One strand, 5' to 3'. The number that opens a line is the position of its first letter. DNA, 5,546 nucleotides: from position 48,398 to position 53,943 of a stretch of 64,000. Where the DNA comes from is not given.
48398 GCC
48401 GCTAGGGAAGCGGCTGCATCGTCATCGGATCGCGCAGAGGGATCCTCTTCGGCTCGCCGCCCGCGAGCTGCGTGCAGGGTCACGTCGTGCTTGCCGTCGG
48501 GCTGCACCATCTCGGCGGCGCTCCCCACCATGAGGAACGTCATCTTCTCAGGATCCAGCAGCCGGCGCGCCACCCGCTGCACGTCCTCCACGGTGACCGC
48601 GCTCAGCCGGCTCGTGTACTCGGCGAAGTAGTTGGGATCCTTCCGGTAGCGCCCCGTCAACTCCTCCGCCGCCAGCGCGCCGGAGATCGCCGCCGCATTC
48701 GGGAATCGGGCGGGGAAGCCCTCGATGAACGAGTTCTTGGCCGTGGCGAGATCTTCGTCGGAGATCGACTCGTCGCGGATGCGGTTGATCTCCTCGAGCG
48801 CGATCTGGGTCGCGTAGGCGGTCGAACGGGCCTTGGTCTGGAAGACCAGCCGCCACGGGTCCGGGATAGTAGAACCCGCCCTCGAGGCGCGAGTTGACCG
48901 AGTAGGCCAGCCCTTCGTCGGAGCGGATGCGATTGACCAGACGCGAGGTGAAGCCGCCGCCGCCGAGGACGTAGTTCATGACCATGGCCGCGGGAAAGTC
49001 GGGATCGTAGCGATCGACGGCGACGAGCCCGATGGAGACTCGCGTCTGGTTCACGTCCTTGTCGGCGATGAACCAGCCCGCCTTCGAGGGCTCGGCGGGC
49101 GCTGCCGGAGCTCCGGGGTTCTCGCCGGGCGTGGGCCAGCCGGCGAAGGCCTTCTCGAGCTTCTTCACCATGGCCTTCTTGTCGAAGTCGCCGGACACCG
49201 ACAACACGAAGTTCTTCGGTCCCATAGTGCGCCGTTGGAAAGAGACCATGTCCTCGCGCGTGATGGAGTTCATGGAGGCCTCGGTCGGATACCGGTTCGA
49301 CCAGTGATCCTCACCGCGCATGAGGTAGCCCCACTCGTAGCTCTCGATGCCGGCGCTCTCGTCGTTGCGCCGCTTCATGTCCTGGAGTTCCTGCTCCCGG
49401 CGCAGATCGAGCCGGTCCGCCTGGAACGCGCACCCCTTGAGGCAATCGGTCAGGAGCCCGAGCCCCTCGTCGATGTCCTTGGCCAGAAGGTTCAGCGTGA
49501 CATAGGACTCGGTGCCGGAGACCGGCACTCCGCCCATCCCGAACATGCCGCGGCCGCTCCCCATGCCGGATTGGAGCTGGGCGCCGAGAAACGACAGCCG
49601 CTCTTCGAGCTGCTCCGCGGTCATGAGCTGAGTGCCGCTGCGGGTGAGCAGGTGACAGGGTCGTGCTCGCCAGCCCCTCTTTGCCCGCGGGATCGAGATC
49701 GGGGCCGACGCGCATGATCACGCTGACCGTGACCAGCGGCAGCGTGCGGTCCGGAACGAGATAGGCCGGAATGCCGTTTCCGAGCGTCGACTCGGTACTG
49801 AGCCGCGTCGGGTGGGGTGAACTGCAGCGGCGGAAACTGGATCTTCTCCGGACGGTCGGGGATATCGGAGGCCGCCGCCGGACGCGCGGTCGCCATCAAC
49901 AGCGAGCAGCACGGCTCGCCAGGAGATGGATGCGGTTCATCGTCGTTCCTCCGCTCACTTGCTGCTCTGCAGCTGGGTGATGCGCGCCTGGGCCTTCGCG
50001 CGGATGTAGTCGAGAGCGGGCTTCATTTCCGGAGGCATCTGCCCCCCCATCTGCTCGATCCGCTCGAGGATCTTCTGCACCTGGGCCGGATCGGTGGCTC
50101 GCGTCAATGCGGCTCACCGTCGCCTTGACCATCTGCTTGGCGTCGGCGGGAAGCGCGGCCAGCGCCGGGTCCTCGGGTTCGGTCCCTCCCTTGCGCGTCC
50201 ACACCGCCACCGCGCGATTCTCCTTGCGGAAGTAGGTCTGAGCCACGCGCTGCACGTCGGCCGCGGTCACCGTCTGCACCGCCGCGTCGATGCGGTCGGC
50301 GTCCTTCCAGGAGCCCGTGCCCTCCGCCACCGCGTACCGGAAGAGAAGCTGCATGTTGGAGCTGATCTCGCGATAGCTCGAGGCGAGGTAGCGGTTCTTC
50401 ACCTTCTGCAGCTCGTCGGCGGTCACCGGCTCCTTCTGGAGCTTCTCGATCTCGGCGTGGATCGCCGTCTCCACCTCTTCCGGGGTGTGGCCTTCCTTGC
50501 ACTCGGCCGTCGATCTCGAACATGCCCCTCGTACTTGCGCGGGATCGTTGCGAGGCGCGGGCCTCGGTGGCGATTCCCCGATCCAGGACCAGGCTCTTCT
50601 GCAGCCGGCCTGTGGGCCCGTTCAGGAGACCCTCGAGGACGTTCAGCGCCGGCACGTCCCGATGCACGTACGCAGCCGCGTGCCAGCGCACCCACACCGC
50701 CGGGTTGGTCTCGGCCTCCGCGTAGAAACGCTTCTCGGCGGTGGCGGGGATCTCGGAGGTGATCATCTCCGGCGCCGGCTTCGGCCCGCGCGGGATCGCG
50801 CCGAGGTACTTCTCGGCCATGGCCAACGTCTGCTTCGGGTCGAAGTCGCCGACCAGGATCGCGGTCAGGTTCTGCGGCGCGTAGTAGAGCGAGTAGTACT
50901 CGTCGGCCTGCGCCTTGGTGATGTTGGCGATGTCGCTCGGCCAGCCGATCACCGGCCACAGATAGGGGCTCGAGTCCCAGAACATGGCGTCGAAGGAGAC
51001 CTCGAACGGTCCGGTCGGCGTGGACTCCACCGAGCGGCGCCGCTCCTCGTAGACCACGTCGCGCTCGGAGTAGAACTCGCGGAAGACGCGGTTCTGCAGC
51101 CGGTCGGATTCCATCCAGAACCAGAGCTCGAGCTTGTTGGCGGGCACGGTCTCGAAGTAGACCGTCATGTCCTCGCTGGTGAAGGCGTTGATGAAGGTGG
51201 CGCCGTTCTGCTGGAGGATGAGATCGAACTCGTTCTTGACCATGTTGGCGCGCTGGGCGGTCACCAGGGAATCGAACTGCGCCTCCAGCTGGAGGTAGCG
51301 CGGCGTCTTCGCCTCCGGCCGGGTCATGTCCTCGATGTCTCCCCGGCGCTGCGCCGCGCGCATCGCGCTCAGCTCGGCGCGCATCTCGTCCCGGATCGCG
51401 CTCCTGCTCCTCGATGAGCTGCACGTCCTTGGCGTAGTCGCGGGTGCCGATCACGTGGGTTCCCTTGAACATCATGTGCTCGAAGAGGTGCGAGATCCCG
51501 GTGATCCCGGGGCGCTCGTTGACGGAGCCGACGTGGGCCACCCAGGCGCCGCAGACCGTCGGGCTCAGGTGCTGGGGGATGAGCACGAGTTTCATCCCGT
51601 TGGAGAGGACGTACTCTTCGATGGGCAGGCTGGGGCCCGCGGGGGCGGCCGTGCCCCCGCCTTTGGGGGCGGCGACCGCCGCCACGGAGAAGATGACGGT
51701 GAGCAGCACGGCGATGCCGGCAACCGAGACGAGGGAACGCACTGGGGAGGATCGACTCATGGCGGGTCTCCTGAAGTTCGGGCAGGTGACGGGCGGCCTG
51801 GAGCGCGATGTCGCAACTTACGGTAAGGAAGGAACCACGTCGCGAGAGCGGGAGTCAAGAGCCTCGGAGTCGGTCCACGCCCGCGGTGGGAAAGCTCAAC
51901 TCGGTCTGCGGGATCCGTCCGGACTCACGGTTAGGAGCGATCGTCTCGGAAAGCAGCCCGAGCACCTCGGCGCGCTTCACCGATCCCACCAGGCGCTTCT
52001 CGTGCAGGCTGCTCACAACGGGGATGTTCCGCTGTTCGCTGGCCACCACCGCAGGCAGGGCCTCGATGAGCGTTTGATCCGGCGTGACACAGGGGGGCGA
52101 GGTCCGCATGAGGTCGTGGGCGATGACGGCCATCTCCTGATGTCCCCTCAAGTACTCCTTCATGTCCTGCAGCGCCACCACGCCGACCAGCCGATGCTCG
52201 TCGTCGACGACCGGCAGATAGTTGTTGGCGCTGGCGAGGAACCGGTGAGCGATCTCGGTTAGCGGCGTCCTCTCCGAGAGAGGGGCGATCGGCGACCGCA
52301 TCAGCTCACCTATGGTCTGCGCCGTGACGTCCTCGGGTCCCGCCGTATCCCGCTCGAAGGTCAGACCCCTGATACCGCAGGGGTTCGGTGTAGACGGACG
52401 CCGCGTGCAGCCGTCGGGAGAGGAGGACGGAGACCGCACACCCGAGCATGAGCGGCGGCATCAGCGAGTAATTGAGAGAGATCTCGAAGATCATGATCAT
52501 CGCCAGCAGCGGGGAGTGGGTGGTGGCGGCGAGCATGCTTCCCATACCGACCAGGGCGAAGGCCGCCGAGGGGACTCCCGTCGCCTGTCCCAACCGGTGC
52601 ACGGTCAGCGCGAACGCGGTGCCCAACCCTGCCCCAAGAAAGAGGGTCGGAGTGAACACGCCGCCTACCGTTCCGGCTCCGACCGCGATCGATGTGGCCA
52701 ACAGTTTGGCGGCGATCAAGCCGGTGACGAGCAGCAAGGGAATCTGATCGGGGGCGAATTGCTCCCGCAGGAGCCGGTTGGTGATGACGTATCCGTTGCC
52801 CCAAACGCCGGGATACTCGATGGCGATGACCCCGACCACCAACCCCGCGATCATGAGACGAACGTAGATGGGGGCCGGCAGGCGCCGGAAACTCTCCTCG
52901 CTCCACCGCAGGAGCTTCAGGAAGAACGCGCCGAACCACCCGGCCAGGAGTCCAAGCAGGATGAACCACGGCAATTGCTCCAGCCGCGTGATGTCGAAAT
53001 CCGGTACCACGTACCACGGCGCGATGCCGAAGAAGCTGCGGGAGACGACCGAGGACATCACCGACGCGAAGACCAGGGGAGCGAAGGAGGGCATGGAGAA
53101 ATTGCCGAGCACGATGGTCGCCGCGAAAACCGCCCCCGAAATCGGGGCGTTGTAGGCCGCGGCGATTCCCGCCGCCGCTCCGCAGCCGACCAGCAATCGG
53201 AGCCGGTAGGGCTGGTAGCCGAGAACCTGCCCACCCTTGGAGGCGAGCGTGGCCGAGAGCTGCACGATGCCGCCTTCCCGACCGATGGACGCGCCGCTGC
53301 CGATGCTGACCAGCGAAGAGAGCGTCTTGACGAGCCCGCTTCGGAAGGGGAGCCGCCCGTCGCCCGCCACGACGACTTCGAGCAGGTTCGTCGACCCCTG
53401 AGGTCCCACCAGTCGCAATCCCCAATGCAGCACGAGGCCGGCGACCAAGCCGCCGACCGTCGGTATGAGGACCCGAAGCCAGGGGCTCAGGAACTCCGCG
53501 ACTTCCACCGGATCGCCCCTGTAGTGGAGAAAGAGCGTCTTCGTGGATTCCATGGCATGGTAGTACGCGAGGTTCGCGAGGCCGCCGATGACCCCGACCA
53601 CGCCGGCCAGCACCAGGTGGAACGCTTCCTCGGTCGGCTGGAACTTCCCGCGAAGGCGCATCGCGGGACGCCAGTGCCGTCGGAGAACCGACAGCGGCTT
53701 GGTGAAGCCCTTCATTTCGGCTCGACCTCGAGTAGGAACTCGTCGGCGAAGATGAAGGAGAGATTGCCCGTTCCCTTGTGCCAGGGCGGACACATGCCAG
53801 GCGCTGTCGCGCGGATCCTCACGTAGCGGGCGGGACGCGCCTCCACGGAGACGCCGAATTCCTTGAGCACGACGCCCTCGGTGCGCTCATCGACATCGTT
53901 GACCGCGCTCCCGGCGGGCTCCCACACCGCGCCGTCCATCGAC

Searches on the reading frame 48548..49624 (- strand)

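Call 67: search_protein_families(library=pfam, proteins=[window:48548-49624:-], max_evalue=0.0001)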
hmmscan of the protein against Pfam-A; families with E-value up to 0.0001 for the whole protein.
window:48548-49624:- (358 aa): 1 family
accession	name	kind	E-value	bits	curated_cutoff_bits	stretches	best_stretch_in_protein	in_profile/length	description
PF05193.26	Peptidase_M16_C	-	3.6e-26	92.6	23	1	120-247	1-130/181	Peptidase M16 inactive domain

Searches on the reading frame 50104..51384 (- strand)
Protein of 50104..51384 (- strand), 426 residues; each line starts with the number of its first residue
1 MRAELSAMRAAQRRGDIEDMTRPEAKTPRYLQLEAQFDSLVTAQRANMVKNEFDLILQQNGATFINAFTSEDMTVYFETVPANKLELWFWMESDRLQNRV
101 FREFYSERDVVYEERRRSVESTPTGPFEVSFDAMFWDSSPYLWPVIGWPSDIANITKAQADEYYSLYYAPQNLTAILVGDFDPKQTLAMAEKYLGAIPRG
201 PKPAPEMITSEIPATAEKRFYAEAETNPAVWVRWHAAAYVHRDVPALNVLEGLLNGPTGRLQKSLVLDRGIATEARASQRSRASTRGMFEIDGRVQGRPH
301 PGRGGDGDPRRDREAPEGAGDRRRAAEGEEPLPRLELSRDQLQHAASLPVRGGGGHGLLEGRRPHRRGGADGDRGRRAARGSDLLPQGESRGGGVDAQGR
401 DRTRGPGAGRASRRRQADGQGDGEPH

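Call 68: search_protein_families(library=pfam, proteins=[window:50104-51384:-], max_evalue=0.0001)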
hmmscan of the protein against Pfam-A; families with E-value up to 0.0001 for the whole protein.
window:50104-51384:- (426 aa): 1 family
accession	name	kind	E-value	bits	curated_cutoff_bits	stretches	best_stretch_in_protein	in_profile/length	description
PF05193.26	Peptidase_M16_C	-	4.5e-21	76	23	1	154-295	1-145/181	Peptidase M16 inactive domain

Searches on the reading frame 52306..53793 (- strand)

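Call 68: search_protein_families(library=pfam, proteins=[window:52306-53793:-], max_evalue=0.0001)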
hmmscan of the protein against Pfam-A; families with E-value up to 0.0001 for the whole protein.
window:52306-53793:- (495 aa): 1 family
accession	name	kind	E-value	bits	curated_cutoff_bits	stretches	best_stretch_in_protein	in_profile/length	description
PF00654.25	Voltage_CLC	-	2e-82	277.6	24.8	1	115-460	2-346/346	Voltage gated chloride channel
